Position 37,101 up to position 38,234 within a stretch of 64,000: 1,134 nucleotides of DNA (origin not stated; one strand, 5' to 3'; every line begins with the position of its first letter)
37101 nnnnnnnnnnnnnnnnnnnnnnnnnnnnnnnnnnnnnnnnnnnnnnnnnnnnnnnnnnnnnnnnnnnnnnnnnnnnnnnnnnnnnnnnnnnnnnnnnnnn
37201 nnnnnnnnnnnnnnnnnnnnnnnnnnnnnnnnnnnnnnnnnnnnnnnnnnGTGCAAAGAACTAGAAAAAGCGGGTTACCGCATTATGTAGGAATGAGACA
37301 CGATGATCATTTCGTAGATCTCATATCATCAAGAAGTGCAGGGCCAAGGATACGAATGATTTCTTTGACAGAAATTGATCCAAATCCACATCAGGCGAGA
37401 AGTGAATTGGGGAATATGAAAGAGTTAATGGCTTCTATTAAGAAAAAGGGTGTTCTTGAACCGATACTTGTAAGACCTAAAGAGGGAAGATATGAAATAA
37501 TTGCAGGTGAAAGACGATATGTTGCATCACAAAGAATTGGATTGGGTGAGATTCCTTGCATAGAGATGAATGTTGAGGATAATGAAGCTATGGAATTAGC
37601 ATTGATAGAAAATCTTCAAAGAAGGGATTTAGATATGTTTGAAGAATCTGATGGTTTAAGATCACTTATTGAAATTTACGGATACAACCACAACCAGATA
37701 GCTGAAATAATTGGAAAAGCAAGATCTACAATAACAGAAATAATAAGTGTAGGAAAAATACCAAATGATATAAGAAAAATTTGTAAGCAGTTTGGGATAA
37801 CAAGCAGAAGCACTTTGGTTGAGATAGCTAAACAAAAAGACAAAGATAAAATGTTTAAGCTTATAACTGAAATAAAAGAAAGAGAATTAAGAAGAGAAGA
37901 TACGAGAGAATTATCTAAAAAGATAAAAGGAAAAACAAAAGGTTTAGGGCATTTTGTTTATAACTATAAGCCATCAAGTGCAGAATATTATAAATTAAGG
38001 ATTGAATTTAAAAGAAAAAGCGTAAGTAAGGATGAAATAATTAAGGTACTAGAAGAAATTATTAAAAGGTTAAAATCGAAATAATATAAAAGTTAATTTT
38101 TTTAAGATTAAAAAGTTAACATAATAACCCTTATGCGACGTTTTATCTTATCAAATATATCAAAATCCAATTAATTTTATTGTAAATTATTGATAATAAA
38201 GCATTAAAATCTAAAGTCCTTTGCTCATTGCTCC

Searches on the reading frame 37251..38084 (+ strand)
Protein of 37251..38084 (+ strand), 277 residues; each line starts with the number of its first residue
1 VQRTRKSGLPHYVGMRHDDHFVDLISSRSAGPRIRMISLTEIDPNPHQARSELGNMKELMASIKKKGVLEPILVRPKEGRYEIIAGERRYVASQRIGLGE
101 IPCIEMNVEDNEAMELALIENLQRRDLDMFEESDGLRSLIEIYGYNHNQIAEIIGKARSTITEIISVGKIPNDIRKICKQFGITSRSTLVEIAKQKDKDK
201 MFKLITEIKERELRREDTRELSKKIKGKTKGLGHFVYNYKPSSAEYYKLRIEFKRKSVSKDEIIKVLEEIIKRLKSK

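Call 7: search_protein_families(library=pfam, proteins=[window:37251-38084:+])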
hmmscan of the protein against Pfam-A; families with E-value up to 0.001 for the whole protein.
window:37251-38084:+ (277 aa): 2 families
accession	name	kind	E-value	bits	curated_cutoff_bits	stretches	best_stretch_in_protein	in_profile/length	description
PF02195.25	ParB_N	-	2.8e-25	88.6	26.3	1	34-123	3-95/95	ParB N-terminal domain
PF17762.8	HTH_ParB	-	1.7e-12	47.8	22.6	1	126-226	2-101/102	ParB HTH domain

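Call 17: find_homologous_proteins(query=window:37251-38084:+)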
Query window:37251-38084:+ (277 aa): 7637 proteins with E <= 0.001 among 8000 candidates; the best 120 are listed.
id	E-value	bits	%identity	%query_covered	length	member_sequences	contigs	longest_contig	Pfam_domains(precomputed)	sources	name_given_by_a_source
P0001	1.5e-173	593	100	100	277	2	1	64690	PF17762.9,PF02195.27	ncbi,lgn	-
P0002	6.9e-172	588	99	100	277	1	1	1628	PF17762.9,PF02195.27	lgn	-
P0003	2.8e-171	586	99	100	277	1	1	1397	PF17762.9,PF02195.27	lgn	-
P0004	7.1e-171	584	98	100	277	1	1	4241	PF17762.9,PF02195.27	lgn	-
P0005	1.3e-170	584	98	100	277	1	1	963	PF17762.9,PF02195.27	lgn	-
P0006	4.4e-170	582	97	100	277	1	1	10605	PF17762.9,PF02195.27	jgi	-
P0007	6.7e-170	581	97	100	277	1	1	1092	PF17762.9,PF02195.27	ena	-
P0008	5.4e-169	578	97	100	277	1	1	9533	PF17762.9,PF02195.27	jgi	-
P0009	5.8e-169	578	97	100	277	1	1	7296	PF17762.9,PF02195.27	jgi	-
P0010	7.6e-169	578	97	100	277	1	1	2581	PF17762.9,PF02195.27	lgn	-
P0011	9.6e-169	577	97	100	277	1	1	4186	PF17762.9,PF02195.27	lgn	-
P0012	1.6e-168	577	97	100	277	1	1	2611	PF17762.9,PF02195.27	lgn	-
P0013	1.7e-168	577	97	100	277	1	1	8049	PF17762.9,PF02195.27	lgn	-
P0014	2.2e-168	576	97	100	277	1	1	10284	PF17762.9,PF02195.27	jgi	-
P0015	2.8e-168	576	96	100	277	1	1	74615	PF17762.9,PF02195.27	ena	-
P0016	2.9e-168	576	96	100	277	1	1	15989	PF17762.9,PF02195.27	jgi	-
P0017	6.7e-168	575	96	100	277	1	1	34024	PF17762.9,PF02195.27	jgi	-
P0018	5.3e-167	572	97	100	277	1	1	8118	PF17762.9,PF02195.27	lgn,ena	-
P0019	7.1e-167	571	96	100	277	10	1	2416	PF17762.9,PF02195.27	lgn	-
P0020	1.1e-165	567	96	100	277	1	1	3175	PF17762.9,PF02195.27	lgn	-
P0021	2.2e-160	550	98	95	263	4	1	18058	PF17762.9,PF02195.27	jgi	-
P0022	7.5e-142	489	97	87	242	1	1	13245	PF17762.9,PF02195.27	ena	-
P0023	2.5e-125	435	74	100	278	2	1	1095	PF17762.9,PF02195.27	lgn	-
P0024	3.5e-124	431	72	100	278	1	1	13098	PF17762.9,PF02195.27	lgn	-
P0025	4.9e-124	431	71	100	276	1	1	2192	PF17762.9,PF02195.27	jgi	-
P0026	6.6e-124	430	71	99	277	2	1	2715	PF17762.9,PF02195.27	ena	-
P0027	1.1e-123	430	71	100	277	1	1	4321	PF17762.9,PF02195.27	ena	-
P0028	2.2e-123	429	70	94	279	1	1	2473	PF17762.9,PF02195.27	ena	-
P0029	2.5e-123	429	71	100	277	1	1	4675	PF17762.9,PF02195.27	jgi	-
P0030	2.5e-123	429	71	100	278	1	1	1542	PF17762.9,PF02195.27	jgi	-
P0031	2.6e-123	429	71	100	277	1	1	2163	PF17762.9,PF02195.27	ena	-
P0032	1.1e-122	426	69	94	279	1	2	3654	PF17762.9,PF02195.27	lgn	-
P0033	2.0e-122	426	73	100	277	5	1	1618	PF17762.9,PF02195.27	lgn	-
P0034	2.5e-122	425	72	100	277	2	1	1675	PF17762.9,PF02195.27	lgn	-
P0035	6.4e-122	424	71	100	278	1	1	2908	PF17762.9,PF02195.27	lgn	-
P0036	7.7e-122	424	70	100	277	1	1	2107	PF17762.9,PF02195.27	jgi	-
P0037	3.8e-121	421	70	100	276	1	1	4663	PF17762.9,PF02195.27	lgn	-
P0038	3.9e-121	421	71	99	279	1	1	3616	PF17762.9,PF02195.27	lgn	-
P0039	4.7e-121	421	70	99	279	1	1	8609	PF17762.9,PF02195.27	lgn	-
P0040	5.5e-121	421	71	99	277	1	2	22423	PF17762.9,PF02195.27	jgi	jgi:ParB family chromosome partitioning protein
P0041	1.7e-120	419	71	100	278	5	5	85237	PF17762.9,PF02195.27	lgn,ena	-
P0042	3.5e-120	418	70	100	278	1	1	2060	PF17762.9,PF02195.27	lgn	-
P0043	4.1e-120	418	68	99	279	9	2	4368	PF17762.9,PF02195.27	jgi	-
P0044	4.2e-120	418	72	99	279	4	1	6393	PF17762.9,PF02195.27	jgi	-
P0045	4.8e-120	418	71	100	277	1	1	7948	PF17762.9,PF02195.27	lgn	-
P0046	6.5e-120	417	72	94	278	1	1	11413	PF17762.9,PF02195.27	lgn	-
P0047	7.1e-120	417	72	100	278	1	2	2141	PF17762.9,PF02195.27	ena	-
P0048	8.8e-120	417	71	99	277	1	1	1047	PF17762.9,PF02195.27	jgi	jgi:ParB family chromosome partitioning protein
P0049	9.0e-120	417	71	100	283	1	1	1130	PF17762.9,PF02195.27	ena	-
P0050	9.0e-120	417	71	100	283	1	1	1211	PF17762.9,PF02195.27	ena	-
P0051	1.2e-119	417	70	100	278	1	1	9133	PF17762.9,PF02195.27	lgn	-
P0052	1.5e-119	416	69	100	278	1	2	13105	PF17762.9,PF02195.27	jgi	-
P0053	1.9e-119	416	72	100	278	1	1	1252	PF17762.9,PF02195.27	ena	-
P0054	2.2e-119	416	70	99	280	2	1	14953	PF17762.9,PF02195.27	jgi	-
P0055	2.4e-119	416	71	94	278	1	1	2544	PF17762.9,PF02195.27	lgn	-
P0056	2.6e-119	415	70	100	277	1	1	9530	PF17762.9,PF02195.27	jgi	jgi:ParB family chromosome partitioning protein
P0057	2.7e-119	415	69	99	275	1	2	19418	PF17762.9,PF02195.27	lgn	-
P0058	2.8e-119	415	71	100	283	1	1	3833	PF17762.9,PF02195.27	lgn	-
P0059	2.9e-119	415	70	100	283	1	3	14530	PF17762.9,PF02195.27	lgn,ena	-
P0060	4.0e-119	415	70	100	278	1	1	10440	PF17762.9,PF02195.27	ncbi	-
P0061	4.8e-119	415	71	100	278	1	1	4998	PF17762.9,PF02195.27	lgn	-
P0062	4.9e-119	414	67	94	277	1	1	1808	PF17762.9,PF02195.27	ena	-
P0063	6.6e-119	414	71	100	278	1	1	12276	PF17762.9,PF02195.27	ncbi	ncbi:MAG: ParB/RepB/Spo0J family partition protein [Candidatus Aminicenantales bacterium]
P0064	6.9e-119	414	70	100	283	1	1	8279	PF17762.9,PF02195.27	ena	-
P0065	7.1e-119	414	70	100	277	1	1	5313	PF17762.9,PF02195.27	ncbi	-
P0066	9.0e-119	414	69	99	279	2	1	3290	PF17762.9,PF02195.27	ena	-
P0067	9.2e-119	414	70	100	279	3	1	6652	PF17762.9,PF02195.27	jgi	-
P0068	1.2e-118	413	69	100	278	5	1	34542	PF17762.9,PF02195.27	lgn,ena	-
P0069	1.3e-118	413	71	100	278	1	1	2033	PF17762.9,PF02195.27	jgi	jgi:ParB family chromosome partitioning protein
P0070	1.4e-118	413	71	100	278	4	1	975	PF17762.9,PF02195.27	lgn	-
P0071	1.6e-118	413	71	100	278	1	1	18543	PF17762.9,PF02195.27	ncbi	-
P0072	1.6e-118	413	70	100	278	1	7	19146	PF17762.9,PF02195.27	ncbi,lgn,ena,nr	ncbi:MAG: hypothetical protein A2V45_06305 [Candidatus Aminicenantes bacterium RBG_19FT_COMBO_58_17]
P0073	1.7e-118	413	70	100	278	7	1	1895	PF17762.9,PF02195.27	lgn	-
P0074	2.0e-118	413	70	100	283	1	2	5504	PF17762.9,PF02195.27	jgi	jgi:ParB family chromosome partitioning protein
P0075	2.5e-118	412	70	99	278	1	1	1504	PF17762.9,PF02195.27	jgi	-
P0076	3.0e-118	412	68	100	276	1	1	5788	PF17762.9,PF02195.27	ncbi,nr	ncbi:MAG: ParB/RepB/Spo0J family partition protein [Candidatus Aminicenantes bacterium]|nr:ParB/RepB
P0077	3.2e-118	412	71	100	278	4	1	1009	PF17762.9,PF02195.27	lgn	-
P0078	3.3e-118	412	67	99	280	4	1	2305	PF17762.9,PF02195.27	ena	-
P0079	3.6e-118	412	73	95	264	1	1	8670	PF17762.9,PF02195.27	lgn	-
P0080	4.4e-118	411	71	100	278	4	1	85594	PF17762.9,PF02195.27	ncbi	-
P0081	4.6e-118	411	71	100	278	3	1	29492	PF17762.9,PF02195.27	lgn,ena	-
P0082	4.6e-118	411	67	94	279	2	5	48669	PF17762.9,PF02195.27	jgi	-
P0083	5.8e-118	411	68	100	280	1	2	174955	PF17762.9,PF02195.27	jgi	jgi:ParB family chromosome partitioning protein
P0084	5.8e-118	411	70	99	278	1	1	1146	PF17762.9,PF02195.27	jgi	-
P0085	5.9e-118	411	70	100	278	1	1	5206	PF17762.9,PF02195.27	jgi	jgi:ParB family transcriptional regulator, chromosome partitioning protein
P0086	5.9e-118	411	67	100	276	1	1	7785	PF17762.9,PF02195.27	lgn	-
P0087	7.3e-118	411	68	99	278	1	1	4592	PF17762.9,PF02195.27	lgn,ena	-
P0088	9.1e-118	410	68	100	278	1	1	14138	PF17762.9,PF02195.27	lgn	-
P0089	1.0e-117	410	70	100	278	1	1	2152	PF17762.9,PF02195.27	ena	-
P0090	1.1e-117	410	70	99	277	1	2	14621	PF17762.9,PF02195.27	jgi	jgi:ParB family chromosome partitioning protein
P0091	1.1e-117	410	66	99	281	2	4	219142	PF17762.9,PF02195.27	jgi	-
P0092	1.3e-117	410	68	99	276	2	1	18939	PF17762.9,PF02195.27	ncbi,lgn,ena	-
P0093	1.4e-117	410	70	100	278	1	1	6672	PF17762.9,PF02195.27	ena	-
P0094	1.5e-117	410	68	100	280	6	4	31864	PF17762.9,PF02195.27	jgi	jgi:ParB family chromosome partitioning protein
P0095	1.5e-117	410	70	100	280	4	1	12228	PF17762.9,PF02195.27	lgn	-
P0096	1.6e-117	410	67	99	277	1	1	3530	PF17762.9,PF02195.27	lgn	-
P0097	1.8e-117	409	69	96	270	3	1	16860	PF17762.9,PF02195.27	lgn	-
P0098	2.0e-117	409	69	100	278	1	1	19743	PF17762.9,PF02195.27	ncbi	-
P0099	2.8e-117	409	67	100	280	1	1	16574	PF17762.9,PF02195.27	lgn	-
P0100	2.9e-117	409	67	100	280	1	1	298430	PF17762.9,PF02195.27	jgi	jgi:ParB family chromosome partitioning protein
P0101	3.5e-117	408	69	100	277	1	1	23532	PF17762.9,PF02195.27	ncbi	-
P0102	3.8e-117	408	70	100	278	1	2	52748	PF17762.9,PF02195.27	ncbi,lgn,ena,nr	ncbi:MAG TPA: ParB/RepB/Spo0J family partition protein [Candidatus Desulfaltia sp.]|nr:ParB/RepB/Spo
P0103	4.1e-117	408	69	100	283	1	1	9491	PF17762.9,PF02195.27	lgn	-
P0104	4.6e-117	408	71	100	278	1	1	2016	PF17762.9,PF02195.27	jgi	jgi:ParB family transcriptional regulator, chromosome partitioning protein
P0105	4.8e-117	408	69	100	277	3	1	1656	PF17762.9,PF02195.27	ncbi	-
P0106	5.6e-117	408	69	100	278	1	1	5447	PF17762.9,PF02195.27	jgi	jgi:ParB family chromosome partitioning protein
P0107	6.5e-117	408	67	100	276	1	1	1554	PF17762.9,PF08535.16,PF02195.27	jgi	-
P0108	6.8e-117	407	70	100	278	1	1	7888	PF17762.9,PF02195.27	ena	-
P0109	6.9e-117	407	70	100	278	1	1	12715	PF17762.9,PF02195.27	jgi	-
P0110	8.2e-117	407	69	93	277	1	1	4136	PF17762.9,PF02195.27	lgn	-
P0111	8.5e-117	407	68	94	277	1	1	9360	PF17762.9,PF02195.27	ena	-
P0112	8.8e-117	407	69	100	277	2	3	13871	PF17762.9,PF02195.27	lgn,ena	-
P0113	1.1e-116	407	68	100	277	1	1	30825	PF17762.9,PF02195.27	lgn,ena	-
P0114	1.1e-116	407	73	89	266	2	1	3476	PF17762.9,PF02195.27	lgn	-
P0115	1.3e-116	407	70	100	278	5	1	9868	PF17762.9,PF02195.27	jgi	jgi:ParB family transcriptional regulator, chromosome partitioning protein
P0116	1.4e-116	406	70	100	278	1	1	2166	PF17762.9,PF02195.27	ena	-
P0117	1.4e-116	406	70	100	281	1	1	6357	PF17762.9,PF02195.27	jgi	jgi:ParB family chromosome partitioning protein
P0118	1.6e-116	406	70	100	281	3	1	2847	PF17762.9,PF02195.27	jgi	jgi:ParB family chromosome partitioning protein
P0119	1.6e-116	406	68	100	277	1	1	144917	PF17762.9,PF02195.27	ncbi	-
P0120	1.7e-116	406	72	94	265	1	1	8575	PF17762.9,PF02195.27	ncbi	-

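Call 19: search_solved_structures(query=window:37251-38084:+, show_alignments=3)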
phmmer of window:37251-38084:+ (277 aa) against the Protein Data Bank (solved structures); distinct sequences matched with E-value up to 0.001: 14.
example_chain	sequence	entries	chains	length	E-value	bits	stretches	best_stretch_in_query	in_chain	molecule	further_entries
1vz0_A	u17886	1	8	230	2.9e-33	118.7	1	31-215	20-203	Chromosome-partitioning protein Spo0J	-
7ng0_A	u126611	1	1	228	8.2e-32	113.9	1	34-222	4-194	Nucleoid occlusion protein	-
7nfu_A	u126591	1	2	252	2e-31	112.7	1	32-222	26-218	Nucleoid occlusion protein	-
7bnk_A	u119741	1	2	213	5.2e-29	104.7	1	53-225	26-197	ParB family protein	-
7bnr_A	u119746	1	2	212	7.1e-29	104.3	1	54-225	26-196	ParB family protein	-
7o0n_A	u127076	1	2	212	3.4e-28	102.1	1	53-225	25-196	ParB family protein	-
7ol9_A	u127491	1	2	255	1.3e-25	93.6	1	32-222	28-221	Nucleoid occlusion protein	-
6t1f_A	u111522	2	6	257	4.7e-25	91.8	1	33-223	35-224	Chromosome-partitioning protein ParB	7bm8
4umk_A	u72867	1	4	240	8.2e-24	87.7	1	33-226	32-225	PROBABLE CHROMOSOME-PARTITIONING PROTEIN PARB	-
6sdk_A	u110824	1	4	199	4.9e-23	85.1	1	35-219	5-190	Stage 0 sporulation protein J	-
8qa8_A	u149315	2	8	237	3.1e-11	46.5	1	31-177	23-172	Transcriptional repressor protein KorB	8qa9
6y93_A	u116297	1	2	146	1.8e-10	43.9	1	112-222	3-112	Nucleoid occlusion protein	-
6s6h_A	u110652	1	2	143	9.9e-07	31.7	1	114-224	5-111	Chromosome-partitioning protein ParB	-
6ky4_A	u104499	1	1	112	4.6e-05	26.3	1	26-103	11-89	Sulfiredoxin, chloroplastic/mitochondrial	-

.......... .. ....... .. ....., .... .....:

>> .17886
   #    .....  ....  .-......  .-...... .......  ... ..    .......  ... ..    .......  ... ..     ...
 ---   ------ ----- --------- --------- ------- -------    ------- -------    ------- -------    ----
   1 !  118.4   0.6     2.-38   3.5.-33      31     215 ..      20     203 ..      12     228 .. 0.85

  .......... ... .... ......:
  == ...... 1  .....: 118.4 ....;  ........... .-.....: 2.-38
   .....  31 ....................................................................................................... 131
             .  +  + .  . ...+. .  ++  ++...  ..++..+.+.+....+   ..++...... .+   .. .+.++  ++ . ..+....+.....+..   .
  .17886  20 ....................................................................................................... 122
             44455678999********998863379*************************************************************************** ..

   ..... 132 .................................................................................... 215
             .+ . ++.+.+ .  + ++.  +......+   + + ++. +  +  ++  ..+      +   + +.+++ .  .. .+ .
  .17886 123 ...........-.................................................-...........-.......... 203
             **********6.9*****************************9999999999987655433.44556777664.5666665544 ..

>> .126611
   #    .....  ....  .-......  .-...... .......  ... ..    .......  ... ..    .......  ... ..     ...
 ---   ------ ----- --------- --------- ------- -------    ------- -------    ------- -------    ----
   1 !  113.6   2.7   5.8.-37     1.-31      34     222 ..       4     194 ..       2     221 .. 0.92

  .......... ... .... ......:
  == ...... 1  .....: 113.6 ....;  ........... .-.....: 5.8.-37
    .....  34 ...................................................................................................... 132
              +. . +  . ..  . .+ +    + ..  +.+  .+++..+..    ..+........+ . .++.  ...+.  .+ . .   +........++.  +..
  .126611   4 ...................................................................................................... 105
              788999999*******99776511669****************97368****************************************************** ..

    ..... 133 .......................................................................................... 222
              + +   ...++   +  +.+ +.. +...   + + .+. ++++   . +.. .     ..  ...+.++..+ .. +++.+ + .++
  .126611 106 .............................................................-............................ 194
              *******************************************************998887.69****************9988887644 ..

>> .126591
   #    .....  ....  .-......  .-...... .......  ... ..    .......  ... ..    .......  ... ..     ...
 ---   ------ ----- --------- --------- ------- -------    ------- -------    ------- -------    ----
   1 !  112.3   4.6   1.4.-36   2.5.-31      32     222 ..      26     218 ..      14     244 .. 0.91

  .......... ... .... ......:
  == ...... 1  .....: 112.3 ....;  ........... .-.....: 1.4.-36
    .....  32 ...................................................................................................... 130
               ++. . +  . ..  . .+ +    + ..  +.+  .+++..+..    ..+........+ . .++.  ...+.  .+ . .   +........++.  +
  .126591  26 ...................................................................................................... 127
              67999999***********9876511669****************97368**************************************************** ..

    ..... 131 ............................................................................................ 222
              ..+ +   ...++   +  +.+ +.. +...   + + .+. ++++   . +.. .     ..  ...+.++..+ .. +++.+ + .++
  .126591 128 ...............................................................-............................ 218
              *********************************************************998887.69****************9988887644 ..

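Call 23: find_encoding_contigs(protein=P0015, flank=10000, max_places=2)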
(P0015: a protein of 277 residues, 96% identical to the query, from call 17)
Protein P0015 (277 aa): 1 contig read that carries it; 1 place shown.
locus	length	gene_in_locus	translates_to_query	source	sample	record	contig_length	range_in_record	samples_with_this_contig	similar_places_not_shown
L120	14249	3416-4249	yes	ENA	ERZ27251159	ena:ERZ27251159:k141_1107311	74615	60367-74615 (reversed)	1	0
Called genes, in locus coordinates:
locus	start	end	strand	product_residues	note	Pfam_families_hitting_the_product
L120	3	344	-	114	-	?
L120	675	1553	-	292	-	PF02574:S-methyl_trans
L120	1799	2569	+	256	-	PF00106:adh_short, PF08659:KR, PF23441:SDR, PF13561:adh_short_C2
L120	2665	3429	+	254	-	PF00142:Fer4_NifH (weak), PF01656:CbiA, PF02374:ArsA_ATPase, PF06564:CBP_BcsQ (faint), PF09140:MipZ, PF10609:ParA, PF13614:AAA_31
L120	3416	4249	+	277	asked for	PF02195:ParB_N, PF17762:HTH_ParB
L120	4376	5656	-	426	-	PF07498:Rho_N (weak), PF07497:Rho_RNA_bind, PF00006:ATP-synt_ab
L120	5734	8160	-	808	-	PF02190:LON_substr_bdg, PF00004:AAA, PF07728:AAA_5 (weak), PF22667:Lon_lid, PF05362:Lon_C, PF13541:ChlI (weak)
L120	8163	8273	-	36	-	-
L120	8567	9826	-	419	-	PF05697:Trigger_N, PF05698:Trigger_C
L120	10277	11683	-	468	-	PF00202:Aminotran_3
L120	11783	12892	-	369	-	PF02746:MR_MLE_N, PF26685:DUF8230_C, PF13378:MR_MLE_C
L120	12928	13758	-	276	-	PF13508:Acetyltransf_7 (weak)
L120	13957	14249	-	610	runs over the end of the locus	-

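Call 24: find_encoding_contigs(protein=P0041, flank=10000, max_places=3)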
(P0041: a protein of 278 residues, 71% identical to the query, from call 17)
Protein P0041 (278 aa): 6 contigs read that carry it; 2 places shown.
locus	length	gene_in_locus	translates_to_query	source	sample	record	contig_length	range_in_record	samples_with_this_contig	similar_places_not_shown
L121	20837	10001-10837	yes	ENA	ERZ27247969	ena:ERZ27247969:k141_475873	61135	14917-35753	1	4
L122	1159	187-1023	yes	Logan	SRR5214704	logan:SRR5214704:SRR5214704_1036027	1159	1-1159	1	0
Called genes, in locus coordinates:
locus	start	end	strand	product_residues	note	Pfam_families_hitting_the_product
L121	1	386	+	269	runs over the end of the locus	PF19420:DDAH_eukar, PF02274:ADI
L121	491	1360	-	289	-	PF13505:OMP_b-brl (weak)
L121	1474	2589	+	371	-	PF05343:Peptidase_M42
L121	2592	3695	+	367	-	PF05343:Peptidase_M42, PF01546:Peptidase_M20, PF04389:Peptidase_M28 (weak)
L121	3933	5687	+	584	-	PF00474:SSF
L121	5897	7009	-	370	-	PF17170:DUF5128 (weak)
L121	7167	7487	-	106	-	PF20116:DUF6506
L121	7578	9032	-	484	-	PF13520:AA_permease_2, PF00324:AA_permease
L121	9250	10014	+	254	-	PF00142:Fer4_NifH, PF01656:CbiA, PF02374:ArsA_ATPase, PF06564:CBP_BcsQ (faint), PF09140:MipZ, PF10609:ParA (weak), PF13614:AAA_31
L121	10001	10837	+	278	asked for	PF02195:ParB_N, PF17762:HTH_ParB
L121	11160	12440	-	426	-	PF07498:Rho_N (faint), PF07497:Rho_RNA_bind, PF00006:ATP-synt_ab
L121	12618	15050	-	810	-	PF02190:LON_substr_bdg, PF00004:AAA, PF07728:AAA_5, PF22667:Lon_lid, PF05362:Lon_C, PF13541:ChlI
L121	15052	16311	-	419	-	PF06689:zf-C4_ClpX, PF00493:MCM, PF01078:Mg_chelatase (faint), PF05496:RuvB_N (faint), PF00158:Sigma54_activat (faint), PF00004:AAA, PF07724:AAA_2, PF10431:ClpB_D2-small, +2 more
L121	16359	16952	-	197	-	PF00574:CLP_protease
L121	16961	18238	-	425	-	PF05697:Trigger_N, PF05698:Trigger_C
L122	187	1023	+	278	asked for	PF02195:ParB_N, PF17762:HTH_ParB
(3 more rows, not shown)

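Call 25: find_encoding_contigs(protein=P0100, flank=10000, max_places=2)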
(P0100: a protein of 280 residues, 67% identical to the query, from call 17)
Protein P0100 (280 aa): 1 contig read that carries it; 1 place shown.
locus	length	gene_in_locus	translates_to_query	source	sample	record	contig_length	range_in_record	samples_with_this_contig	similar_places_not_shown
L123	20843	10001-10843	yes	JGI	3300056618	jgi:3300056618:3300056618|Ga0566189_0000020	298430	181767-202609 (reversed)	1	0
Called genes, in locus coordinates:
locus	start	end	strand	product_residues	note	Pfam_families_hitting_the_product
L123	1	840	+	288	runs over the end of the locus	-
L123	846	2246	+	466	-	PF00753:Lactamase_B, PF12706:Lactamase_B_2 (faint), PF16661:Lactamase_B_6 (weak), PF10996:Beta-Casp, PF07521:RMMBL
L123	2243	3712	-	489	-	PF06253:MTTB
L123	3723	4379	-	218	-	PF02607:B12-binding_2, PF02310:B12-binding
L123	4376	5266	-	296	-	PF02574:S-methyl_trans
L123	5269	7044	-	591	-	PF00111:Fer2, PF17650:RACo_linker (weak), PF17651:Raco_middle, PF14574:RACo_C_ter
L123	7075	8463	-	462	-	PF00324:AA_permease, PF13520:AA_permease_2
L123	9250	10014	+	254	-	PF00142:Fer4_NifH, PF01656:CbiA, PF02374:ArsA_ATPase (weak), PF06564:CBP_BcsQ, PF09140:MipZ, PF10609:ParA (weak), PF13614:AAA_31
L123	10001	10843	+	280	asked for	PF02195:ParB_N, PF17762:HTH_ParB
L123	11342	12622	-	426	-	PF07498:Rho_N (weak), PF07497:Rho_RNA_bind, PF00006:ATP-synt_ab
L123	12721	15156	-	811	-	PF02190:LON_substr_bdg, PF00004:AAA, PF07728:AAA_5 (weak), PF22667:Lon_lid, PF05362:Lon_C, PF13541:ChlI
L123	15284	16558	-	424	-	PF05697:Trigger_N, PF05698:Trigger_C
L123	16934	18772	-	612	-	PF13365:Trypsin_2, PF25063:ARM_TT21_C (weak), PF13432:TPR_16, PF00515:TPR_1, PF07719:TPR_2 (weak), PF13414:TPR_11 (weak), PF12895:ANAPC3, PF13424:TPR_12, +23 more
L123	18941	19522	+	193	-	PF09858:DUF2085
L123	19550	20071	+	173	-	-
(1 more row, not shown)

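Call 35: find_related_loci(query=window:37251-38084:+, collection=metagenome_contigs, flank=5000)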
Query window:37251-38084:+ (277 aa) in metagenome_contigs; peptide patterns used: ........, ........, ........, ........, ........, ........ (x = any residue, [..] = any of these).
72 stretches matched a pattern; 35 encode a relative of the query (tblastn E <= 1e-3); 35 distinct loci.
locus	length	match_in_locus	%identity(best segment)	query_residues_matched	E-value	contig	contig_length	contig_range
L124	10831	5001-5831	98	1-277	0e+0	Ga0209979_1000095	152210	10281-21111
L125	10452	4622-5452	96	1-277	2e-178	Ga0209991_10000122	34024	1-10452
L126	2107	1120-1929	70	1-271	2e-138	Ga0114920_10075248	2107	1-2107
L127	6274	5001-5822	70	1-275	4e-127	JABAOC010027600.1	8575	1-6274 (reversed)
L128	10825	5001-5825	66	1-275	3e-127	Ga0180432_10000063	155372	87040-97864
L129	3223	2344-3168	66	1-275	2e-131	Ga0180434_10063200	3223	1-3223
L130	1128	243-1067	69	1-276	9e-139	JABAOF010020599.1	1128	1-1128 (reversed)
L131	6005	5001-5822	72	1-275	2e-123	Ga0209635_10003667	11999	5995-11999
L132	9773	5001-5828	67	1-275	1e-122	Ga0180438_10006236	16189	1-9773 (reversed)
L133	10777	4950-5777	67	1-275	1e-122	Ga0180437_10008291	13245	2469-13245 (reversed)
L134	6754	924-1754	64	1-277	3e-121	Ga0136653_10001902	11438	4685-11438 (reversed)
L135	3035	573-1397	63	1-275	1e-124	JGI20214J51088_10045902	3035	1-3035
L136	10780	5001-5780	67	1-261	5e-120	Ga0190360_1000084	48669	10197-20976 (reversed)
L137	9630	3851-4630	67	1-261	5e-120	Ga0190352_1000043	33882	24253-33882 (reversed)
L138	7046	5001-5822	63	1-275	2e-119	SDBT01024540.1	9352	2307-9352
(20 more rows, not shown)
